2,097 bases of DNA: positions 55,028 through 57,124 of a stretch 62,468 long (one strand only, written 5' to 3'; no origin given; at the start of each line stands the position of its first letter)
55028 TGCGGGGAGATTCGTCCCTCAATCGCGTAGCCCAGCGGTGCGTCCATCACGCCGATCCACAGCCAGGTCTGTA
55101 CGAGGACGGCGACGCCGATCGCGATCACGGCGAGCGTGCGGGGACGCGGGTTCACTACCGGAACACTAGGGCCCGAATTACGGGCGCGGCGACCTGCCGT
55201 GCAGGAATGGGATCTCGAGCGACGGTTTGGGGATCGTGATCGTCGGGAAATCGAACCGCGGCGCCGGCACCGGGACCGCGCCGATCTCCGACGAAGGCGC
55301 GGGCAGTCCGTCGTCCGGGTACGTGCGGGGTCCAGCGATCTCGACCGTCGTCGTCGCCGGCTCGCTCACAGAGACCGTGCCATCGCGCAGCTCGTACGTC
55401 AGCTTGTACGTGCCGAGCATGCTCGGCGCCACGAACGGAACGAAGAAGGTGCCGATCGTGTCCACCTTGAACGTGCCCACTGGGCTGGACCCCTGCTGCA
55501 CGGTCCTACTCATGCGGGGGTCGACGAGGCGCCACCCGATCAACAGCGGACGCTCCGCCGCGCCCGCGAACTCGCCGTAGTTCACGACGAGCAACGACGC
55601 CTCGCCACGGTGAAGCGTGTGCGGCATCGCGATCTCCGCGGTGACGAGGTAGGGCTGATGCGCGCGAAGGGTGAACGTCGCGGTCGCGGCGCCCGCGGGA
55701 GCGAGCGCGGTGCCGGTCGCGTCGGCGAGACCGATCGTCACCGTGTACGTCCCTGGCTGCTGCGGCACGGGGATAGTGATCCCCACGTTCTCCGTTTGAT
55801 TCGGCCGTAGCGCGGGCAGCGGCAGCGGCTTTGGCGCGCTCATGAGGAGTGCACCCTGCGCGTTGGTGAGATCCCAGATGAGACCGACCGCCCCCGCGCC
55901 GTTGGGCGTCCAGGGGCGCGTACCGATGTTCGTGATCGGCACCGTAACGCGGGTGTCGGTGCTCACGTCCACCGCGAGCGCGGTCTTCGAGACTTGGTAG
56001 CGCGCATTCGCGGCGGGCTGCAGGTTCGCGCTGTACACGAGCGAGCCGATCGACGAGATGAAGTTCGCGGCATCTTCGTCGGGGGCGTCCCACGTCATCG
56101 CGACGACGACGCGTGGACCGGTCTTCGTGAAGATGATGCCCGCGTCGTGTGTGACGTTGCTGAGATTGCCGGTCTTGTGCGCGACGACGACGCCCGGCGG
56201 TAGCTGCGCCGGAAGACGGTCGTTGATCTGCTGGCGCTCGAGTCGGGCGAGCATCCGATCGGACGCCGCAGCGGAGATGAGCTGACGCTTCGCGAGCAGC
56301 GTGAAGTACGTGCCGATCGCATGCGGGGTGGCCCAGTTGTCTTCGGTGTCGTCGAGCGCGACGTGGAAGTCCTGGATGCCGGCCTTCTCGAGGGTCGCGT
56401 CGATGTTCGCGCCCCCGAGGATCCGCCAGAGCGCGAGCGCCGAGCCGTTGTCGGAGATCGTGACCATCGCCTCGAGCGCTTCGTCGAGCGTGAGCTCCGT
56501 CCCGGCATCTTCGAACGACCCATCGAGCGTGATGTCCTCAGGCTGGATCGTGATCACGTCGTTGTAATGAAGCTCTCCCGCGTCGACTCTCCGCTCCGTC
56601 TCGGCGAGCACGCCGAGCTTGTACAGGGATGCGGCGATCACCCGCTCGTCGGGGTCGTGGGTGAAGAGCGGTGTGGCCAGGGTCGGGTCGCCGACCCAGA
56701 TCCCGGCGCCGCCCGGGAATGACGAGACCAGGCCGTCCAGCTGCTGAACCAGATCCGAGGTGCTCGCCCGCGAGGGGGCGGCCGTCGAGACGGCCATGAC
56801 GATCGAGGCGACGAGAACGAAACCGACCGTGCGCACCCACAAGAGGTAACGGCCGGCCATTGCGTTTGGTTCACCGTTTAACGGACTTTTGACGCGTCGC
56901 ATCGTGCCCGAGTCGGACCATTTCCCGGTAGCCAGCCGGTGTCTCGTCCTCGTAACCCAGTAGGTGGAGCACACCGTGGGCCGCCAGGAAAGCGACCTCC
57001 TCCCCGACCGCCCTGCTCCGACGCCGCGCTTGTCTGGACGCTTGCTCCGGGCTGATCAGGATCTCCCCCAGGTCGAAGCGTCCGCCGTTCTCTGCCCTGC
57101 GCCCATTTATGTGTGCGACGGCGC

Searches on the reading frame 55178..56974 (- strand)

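Call 43: search_protein_families(library=pfam, proteins=[window:55178-56974:-], max_evalue=0.00001)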
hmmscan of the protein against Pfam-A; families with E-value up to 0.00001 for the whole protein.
window:55178-56974:- (598 aa): 1 family
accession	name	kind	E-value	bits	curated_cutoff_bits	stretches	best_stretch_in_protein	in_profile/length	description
PF13354.11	Beta-lactamase2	-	3e-43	148.1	22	1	104-293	13-212/214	Beta-lactamase enzyme family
